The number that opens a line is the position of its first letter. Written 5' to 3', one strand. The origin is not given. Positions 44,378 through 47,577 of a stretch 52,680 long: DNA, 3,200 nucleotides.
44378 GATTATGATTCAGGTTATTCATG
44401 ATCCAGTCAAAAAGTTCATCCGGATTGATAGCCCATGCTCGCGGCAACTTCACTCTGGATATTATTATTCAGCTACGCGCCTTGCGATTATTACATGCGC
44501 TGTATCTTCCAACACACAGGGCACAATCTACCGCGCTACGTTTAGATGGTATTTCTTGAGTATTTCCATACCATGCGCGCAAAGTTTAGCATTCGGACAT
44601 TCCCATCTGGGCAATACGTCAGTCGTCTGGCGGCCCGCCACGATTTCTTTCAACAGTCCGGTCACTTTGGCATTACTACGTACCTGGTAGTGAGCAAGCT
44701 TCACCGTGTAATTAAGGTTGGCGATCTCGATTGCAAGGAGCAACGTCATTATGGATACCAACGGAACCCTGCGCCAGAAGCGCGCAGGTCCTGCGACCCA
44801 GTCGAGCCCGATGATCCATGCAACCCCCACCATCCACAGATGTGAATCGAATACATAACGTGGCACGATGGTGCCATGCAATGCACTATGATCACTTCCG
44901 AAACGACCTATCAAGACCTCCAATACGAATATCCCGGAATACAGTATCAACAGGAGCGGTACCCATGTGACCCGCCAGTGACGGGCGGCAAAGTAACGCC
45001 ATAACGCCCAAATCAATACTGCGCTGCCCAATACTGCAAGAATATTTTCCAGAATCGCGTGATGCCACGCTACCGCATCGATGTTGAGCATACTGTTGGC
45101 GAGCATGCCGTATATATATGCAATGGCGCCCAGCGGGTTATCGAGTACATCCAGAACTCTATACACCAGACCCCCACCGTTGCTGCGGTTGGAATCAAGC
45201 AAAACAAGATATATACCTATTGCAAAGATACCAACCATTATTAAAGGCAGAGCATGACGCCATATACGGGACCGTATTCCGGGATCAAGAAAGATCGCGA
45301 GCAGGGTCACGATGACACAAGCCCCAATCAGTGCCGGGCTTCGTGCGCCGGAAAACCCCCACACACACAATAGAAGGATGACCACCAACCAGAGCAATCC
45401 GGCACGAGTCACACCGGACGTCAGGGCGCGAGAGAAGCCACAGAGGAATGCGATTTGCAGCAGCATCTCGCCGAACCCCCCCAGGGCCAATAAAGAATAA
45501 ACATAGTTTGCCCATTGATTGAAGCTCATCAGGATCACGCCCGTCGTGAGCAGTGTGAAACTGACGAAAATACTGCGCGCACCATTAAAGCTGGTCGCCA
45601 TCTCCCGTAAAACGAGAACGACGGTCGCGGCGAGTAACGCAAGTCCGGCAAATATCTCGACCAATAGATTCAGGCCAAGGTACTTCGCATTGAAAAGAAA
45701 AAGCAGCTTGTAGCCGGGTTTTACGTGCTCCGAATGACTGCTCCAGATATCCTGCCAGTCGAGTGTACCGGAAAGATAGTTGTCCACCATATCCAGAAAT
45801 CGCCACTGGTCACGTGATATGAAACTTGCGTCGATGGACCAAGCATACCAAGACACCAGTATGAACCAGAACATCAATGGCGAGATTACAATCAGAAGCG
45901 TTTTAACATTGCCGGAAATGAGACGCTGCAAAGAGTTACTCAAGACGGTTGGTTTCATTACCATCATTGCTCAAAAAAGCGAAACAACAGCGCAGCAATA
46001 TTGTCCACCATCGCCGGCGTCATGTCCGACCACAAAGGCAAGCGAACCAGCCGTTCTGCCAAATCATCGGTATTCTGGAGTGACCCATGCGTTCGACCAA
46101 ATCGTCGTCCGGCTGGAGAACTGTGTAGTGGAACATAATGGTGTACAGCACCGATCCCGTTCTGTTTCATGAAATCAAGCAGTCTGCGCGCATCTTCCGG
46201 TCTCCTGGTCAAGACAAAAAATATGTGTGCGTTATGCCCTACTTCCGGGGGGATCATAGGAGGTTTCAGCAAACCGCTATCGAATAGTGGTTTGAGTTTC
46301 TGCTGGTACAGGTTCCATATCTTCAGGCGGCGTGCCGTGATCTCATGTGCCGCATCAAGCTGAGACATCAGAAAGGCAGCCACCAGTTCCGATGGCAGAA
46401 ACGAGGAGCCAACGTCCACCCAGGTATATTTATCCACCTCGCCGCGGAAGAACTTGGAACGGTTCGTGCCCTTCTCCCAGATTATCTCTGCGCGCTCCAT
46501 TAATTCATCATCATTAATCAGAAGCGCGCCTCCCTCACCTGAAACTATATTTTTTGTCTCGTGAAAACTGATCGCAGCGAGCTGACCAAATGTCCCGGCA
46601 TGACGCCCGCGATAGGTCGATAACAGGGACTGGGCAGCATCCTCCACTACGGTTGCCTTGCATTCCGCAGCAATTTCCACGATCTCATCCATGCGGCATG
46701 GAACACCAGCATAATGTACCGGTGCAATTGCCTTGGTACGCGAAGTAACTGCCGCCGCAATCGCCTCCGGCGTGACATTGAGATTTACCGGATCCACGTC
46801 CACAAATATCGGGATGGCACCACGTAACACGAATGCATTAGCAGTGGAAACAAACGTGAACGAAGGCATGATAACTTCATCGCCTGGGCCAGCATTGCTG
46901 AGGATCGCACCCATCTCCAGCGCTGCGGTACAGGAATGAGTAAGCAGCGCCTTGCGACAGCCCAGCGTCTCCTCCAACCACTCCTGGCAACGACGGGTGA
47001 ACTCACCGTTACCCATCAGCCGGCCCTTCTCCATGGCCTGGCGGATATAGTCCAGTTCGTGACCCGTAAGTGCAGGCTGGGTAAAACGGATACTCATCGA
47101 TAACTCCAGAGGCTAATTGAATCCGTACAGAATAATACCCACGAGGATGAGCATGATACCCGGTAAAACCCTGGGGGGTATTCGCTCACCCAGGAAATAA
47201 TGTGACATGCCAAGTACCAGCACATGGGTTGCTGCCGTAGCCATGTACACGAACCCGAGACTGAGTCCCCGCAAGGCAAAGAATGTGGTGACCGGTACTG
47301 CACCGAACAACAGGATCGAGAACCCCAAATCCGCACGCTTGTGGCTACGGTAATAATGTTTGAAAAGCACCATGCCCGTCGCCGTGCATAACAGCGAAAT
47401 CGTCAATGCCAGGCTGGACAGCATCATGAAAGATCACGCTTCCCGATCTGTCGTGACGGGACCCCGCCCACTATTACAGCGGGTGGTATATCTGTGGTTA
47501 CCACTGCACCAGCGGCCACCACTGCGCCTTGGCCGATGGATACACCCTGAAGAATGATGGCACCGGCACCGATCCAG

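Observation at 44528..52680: Arn/Gtr-style lipid-carrier sugar-modification module built around a WecE aminotransferase, a sulfotransferase and putative GT-C enzymes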

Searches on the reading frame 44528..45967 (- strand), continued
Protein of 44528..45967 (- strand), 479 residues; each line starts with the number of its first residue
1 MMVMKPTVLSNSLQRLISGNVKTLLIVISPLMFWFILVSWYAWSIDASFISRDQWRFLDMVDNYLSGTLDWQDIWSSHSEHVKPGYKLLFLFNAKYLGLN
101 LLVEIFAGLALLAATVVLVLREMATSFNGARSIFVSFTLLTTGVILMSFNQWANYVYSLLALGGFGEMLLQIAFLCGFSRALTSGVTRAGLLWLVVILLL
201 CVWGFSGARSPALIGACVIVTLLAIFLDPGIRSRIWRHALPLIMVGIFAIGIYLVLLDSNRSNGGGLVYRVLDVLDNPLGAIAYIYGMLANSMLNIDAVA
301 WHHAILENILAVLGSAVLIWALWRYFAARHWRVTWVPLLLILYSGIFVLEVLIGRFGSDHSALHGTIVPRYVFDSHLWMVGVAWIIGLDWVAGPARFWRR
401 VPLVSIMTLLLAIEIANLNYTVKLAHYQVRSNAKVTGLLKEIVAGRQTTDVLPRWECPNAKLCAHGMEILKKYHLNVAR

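Call 59: find_encoding_contigs(protein=P0005, flank=10000, max_places=1)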
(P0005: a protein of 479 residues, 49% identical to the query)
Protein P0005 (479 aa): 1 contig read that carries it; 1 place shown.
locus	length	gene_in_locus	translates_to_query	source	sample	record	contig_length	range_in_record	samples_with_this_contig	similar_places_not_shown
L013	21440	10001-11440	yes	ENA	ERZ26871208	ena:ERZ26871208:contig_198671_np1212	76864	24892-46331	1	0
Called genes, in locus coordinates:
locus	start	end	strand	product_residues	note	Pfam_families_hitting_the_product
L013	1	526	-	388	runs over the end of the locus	PF02636:Methyltransf_28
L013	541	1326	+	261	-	PF23441:SDR, PF00106:adh_short, PF08659:KR, PF13561:adh_short_C2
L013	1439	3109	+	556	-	-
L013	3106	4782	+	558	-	-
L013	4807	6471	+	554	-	-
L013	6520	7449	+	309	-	PF00535:Glycos_transf_2, PF10111:Glyco_tranf_2_2 (weak)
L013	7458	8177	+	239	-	PF00685:Sulfotransfer_1, PF13469:Sulfotransfer_3 (weak)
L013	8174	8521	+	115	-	-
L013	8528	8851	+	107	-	PF00892:EamA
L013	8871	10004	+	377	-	PF00155:Aminotran_1_2 (weak), PF01041:DegT_DnrJ_EryC1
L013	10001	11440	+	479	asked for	-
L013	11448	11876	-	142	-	PF01288:HPPK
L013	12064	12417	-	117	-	PF02152:FolB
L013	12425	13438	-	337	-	PF00814:TsaD, PF22521:HypF_C_2 (weak)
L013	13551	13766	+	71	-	PF01165:Ribosomal_S21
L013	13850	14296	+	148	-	PF09424:YqeY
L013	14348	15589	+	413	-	PF01807:Zn_ribbon_DnaG, PF08275:DNAG_N, PF01751:Toprim, PF13155:Toprim_2, PF13362:Toprim_3, PF13662:Toprim_4, PF10410:DnaB_bind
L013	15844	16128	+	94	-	PF08278:DnaG_DnaB_bind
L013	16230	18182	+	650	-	PF03979:Sigma70_r1_1, PF00140:Sigma70_r1_2, PF04546:Sigma70_ner, PF04542:Sigma70_r2, PF04539:Sigma70_r3, PF04545:Sigma70_r4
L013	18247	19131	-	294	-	PF02424:ApbE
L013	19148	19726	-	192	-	PF04264:YceI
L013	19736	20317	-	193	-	PF01292:Ni_hydr_CYTB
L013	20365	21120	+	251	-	-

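Call 97: search_protein_families(library=pfam, proteins=[L002:8497-8808:+, L002:7623-7970:+, L006:8518-8838:+, L006:7603-7971:+, L013:8528-8851:+, L013:8174-8521:+], max_evalue=10)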
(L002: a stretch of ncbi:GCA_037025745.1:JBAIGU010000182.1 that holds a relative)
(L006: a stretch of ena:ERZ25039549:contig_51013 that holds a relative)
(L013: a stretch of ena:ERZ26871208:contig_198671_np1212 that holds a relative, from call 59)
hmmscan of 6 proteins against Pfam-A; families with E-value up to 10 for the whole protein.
L002:8497-8808:+ (103 aa): 3 families
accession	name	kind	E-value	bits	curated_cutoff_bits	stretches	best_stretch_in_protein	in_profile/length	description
PF00892.27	EamA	-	3.9e-06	27.6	28.2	1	35-101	67-133/135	EamA-like transporter family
PF03729.18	DUF308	-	0.095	13.4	25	1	3-40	21-60/73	Short repeat of unknown function (DUF308)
PF17447.7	YkpC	-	2.6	8.4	27.7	1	91-102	10-21/42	Uncharacterized YkpC-like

L002:7623-7970:+ (115 aa): 2 families
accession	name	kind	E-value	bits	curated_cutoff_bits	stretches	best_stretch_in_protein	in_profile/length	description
PF00892.27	EamA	-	8.7e-05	23.3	28.2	1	7-110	33-134/135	EamA-like transporter family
PF01569.27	PAP2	-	5.3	7.3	27.2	1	54-112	64-123/130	PAP2 superfamily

L006:8518-8838:+ (106 aa): 3 families
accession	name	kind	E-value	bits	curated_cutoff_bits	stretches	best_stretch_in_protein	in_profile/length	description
PF00892.27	EamA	-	3.5e-05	24.5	28.2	1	22-104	49-133/135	EamA-like transporter family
PF02656.20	DUF202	-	3.6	8.6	23.4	1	52-103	10-54/68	Domain of unknown function (DUF202)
PF11992.13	TgpA_N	-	4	6.8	30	1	10-103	78-173/333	TgpA N-terminal domain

L006:7603-7971:+ (122 aa): 4 families
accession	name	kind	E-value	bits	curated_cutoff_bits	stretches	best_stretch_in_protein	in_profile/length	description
PF00892.27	EamA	-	0.043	14.6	28.2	1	12-116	29-134/135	EamA-like transporter family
PF01478.23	Peptidase_A24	-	1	10.3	26.5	1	78-116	24-62/104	Type IV leader peptidase family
PF06946.16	Phage_holin_5_1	-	1.1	10.2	22.4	1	8-58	27-75/93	Bacteriophage A118-like holin, Hol118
PF02656.20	DUF202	-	1.7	9.6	23.4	1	87-116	25-56/68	Domain of unknown function (DUF202)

L013:8528-8851:+ (107 aa): 7 families
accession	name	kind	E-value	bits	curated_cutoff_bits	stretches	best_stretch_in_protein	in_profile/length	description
PF00892.27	EamA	-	9.1e-09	36.1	28.2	1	6-105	33-133/135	EamA-like transporter family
PF20712.2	CyanoTRADDas_TM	-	0.026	15.1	24.3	1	12-36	44-68/68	Cyanobacterial TRADD-N associated 2-Transmembrane domain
PF10954.13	DUF2755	-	0.19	12.3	25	1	25-59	54-89/100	Protein of unknown function (DUF2755)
PF03729.18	DUF308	-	0.62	10.8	25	1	38-104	5-71/73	Short repeat of unknown function (DUF308)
PF09843.14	DUF2070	-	1.1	7.9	30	1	10-105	47-145/561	Predicted membrane protein (DUF2070)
PF06785.16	UPF0242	-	3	8.3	33.5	1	5-25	29-49/194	Uncharacterised protein family (UPF0242) N-terminus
PF11992.13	TgpA_N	-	3.1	7.1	30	1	5-105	16-117/333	TgpA N-terminal domain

L013:8174-8521:+ (115 aa): 3 families
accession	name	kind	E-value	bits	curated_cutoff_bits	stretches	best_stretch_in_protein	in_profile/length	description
PF00892.27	EamA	-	0.0003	21.5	28.2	1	13-110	39-134/135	EamA-like transporter family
PF11862.13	DUF3382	-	0.045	14.5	28.9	1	25-79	3-53/97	Domain of unknown function (DUF3382)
PF01569.27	PAP2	-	0.71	10.1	27.2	1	54-112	64-123/130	PAP2 superfamily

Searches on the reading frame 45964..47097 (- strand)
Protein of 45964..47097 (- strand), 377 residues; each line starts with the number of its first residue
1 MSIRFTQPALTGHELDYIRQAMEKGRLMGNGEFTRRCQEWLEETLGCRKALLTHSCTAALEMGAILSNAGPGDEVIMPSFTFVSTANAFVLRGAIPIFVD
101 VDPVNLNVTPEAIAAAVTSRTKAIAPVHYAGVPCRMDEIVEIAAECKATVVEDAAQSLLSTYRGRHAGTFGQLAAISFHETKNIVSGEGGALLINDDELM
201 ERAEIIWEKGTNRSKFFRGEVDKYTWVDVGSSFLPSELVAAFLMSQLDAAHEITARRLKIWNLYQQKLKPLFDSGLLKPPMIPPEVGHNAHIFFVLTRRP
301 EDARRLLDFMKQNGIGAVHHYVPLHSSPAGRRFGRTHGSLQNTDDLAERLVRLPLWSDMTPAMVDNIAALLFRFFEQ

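Call 5: search_protein_families(library=pfam, proteins=[window:45964-47097:-], max_evalue=0.01)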
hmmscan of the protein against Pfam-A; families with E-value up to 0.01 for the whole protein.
window:45964-47097:- (377 aa): 2 families
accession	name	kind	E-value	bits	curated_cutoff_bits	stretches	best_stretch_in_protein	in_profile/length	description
PF01041.23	DegT_DnrJ_EryC1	-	2.7e-90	303.6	19.8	1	12-370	5-358/360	DegT/DnrJ/EryC1/StrS aminotransferase family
PF00155.27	Aminotran_1_2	-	9.2e-05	22.2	19.7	1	30-124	44-150/361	Aminotransferase class I and II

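Call 6: search_protein_families(library=ncbifam, proteins=[window:45964-47097:-], max_evalue=0.01)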
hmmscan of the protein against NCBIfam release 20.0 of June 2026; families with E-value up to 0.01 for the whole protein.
window:45964-47097:- (377 aa): 20 families
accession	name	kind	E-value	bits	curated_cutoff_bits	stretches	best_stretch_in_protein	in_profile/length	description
NF008687.0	PRK11706.1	equivalog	2.5e-168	559.7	375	1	3-375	2-374/375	dTDP-4-amino-4,6-dideoxygalactose transaminase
TIGR02379.1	ECA_wecE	subfamily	5.3e-161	535.6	434.85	1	3-375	2-375/376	dTDP-4-amino-4,6-dideoxy-D-glucose transaminase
NF008658.2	PRK11658.1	equivalog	7.2e-61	205.9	631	1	4-371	6-373/379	UDP-4-amino-4-deoxy-L-arabinose aminotransferase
TIGR03588.1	PseC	equivalog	3e-59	200.8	423.5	1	9-373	8-378/380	UDP-4-amino-4,6-dideoxy-N-acetyl-beta-L-altrosamine transaminase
TIGR04181.1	NHT_00031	hypoth_equivalog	6.2e-55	186.5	420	1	3-354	1-357/359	LegC family aminotransferase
TIGR04427.1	PLP_DesI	equivalog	2.4e-43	148.7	650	1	17-359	37-367/390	dTDP-4-dehydro-6-deoxyglucose aminotransferase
NF011936.0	PRK15407.1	equivalog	8.9e-40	136.7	423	2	28-204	61-245/440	lipopolysaccharide biosynthesis protein RfbH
NF005817.0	PRK07683.1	equivalog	3.3e-07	29.4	575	1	53-157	95-204/387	aminotransferase A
NF005816.0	PRK07682.1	equivalog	7.5e-07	28.1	620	1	57-143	100-189/390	aminotransferase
NF004621.0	PRK05957.1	equivalog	8.3e-07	28.1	498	1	62-127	103-167/389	pyridoxal phosphate-dependent aminotransferase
NF006488.0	PRK08912.1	equivalog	1.4e-06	27.5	498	1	50-146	90-188/387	aminotransferase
NF005732.0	PRK07550.1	equivalog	1.2e-05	24.5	366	1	33-147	79-196/389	aminotransferase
NF009079.0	PRK12414.1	subfamily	7.4e-05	21.9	481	1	63-124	105-166/384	methionine aminotransferase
NF041364.1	GntC_guanitoxin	equivalog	9.9e-05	21.4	415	1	50-132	63-149/356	guanitoxin biosynthesis PLP-dependent (S)-gamma-hydroxy-L-arginine cyclodehydratase GntC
NF004770.0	PRK06108.1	subfamily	0.0015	17.4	422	1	47-147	96-200/396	pyridoxal phosphate-dependent aminotransferase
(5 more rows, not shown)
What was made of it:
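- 45964..47097 (-): WecE-type dTDP-4-keto-6-deoxy-D-glucose 4-aminotransferase (makes dTDP-Fuc4N). NCBIfam NF008687, 559.7 bits against a 375 cutoff, and TIGR02379, 535.6 against 434.85 (call 6).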

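Call 62: search_solved_structures(query=window:45964-47097:-, max_evalue=1e-20, show_alignments=1)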
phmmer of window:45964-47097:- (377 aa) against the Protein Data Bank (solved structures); distinct sequences matched with E-value up to 1e-20: 47.
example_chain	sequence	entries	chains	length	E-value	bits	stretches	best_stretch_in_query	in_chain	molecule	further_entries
4piw_A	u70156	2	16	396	2.9e-128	431.3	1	3-375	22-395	TDP-4-keto-6-deoxy-D-glucose transaminase family protein | dTDP-4-amino-4,6-dideoxygalactose transaminase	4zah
6blg_A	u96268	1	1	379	2.7e-127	428.1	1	3-363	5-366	dTDP-4-amino-4,6-dideoxygalactose transaminase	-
8sng_A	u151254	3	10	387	1.1e-51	179.3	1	4-370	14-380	UDP-4-amino-4-deoxy-L-arabinose--oxoglutarate aminotransferase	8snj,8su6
3bn1_A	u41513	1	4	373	8.6e-47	163.2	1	5-370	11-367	Perosamine synthetase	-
3dr7_A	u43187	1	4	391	1e-46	163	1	5-370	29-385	Putative perosamine synthetase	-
1mdo_A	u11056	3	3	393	5.2e-46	160.7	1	4-372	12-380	ArnB aminotransferase | UDP-4-amino-4-deoxy-L-arabinose--oxoglutarate aminotransferase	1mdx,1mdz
3dr4_A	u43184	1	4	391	6.9e-46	160.3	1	5-370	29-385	Putative perosamine synthetase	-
5uid_A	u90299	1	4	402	2.6e-45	158.4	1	4-367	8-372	Aminotransferase TlmJ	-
4lc3_A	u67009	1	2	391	2.9e-45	158.2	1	4-368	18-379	Putative UDP-4-amino-4-deoxy-l-arabinose--oxoglutarate aminotransferase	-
4oca_A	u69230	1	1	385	3.3e-45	158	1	4-372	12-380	UDP-4-amino-4-deoxy-L-arabinose--oxoglutarate aminotransferase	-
3frk_A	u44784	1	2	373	6.4e-43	150.5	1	68-364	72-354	QdtB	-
7b0d_A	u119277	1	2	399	8.6e-39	136.9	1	18-357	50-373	Glutamine--scyllo-inositol transaminase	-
3nyu_A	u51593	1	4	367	2.8e-37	132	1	19-371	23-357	Aminotransferase WbpE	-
3nu7_A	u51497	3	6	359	3.4e-37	131.6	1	19-369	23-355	Aminotransferase WbpE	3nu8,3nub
7b0m_AAA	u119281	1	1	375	7.1e-37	130.6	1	7-266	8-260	Sugar aminotransferase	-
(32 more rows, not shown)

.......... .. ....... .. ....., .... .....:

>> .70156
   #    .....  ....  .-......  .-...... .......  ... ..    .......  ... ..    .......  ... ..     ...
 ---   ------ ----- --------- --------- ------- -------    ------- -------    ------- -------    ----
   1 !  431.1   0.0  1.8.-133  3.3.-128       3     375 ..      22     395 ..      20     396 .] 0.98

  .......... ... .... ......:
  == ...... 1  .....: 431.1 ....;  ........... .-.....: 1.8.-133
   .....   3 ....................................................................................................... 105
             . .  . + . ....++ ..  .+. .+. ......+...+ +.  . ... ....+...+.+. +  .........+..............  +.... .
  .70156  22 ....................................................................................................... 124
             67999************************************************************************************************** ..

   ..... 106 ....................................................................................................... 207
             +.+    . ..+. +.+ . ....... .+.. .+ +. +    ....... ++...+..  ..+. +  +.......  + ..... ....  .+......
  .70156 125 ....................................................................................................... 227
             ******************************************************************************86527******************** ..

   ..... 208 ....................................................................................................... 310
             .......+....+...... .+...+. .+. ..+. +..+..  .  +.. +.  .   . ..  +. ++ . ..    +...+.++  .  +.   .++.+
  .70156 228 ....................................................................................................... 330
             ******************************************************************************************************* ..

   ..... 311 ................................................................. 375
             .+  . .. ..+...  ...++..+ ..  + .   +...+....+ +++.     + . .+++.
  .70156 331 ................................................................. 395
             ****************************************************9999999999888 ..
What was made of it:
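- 45964..47097 (-): PDB E. coli WecE 4piw 2.9e-128, aligned end to end (call 62).
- On Enterobacterial common antigen cluster: WecE is met (calls 6, 62).
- Closest known: Enterobacterial common antigen Fuc4NAc branch. Same: The aminotransferase is an orthologue of WecE (2.9e-128 to the E. coli structure; calls 6, 62).
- WecE scores above the equivalog cutoff and matches E. coli WecE at 2.9e-128 (calls 6, 62). WecE is best known from ECA (calls 6, 62).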

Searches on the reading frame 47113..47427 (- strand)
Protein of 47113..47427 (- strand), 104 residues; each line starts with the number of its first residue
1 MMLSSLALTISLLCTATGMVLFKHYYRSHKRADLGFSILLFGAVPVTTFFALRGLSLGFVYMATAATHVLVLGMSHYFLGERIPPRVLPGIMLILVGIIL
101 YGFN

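Call 5: search_protein_families(library=pfam, proteins=[window:47113-47427:-], max_evalue=0.01)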
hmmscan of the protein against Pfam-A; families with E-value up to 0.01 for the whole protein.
window:47113-47427:- (104 aa): 1 family
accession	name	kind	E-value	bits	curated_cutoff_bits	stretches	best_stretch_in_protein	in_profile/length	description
PF00892.27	EamA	-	2.8e-06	28.1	28.2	1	21-101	47-133/135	EamA-like transporter family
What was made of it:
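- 47113..47427 (-): Small 4-TM protein A (ArnE-like half of the putative flippase). Pfam EamA 2.8e-6 (call 5).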

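Call 6: search_protein_families(library=ncbifam, proteins=[window:47113-47427:-], max_evalue=0.01)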
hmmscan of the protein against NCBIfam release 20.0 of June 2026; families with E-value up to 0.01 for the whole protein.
window:47113-47427:- (104 aa): 2 families
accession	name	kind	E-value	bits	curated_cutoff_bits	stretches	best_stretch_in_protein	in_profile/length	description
NF011625.2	PRK15051.1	equivalog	0.0012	19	92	1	8-102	13-108/111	4-amino-4-deoxy-L-arabinose-phosphoundecaprenol flippase subunit ArnE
TIGR00950.1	2A78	equivalog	0.0098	15.3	230.2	0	3-101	16-117/264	carboxylate/amino acid/amine transporter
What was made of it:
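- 47113..47427 (-): NCBIfam ArnE 1.2e-3 (call 6).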

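Call 97: search_protein_families(library=pfam, proteins=[window:47113-47427:-], max_evalue=10)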
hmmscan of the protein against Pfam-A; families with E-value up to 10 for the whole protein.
window:47113-47427:- (104 aa): 2 families
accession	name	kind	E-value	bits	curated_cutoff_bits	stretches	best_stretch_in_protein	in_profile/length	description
PF00892.27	EamA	-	2.8e-06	28.1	28.2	1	21-101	47-133/135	EamA-like transporter family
PF07168.17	Ureide_permease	-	0.11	11.7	27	1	10-42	316-349/359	Ureide permease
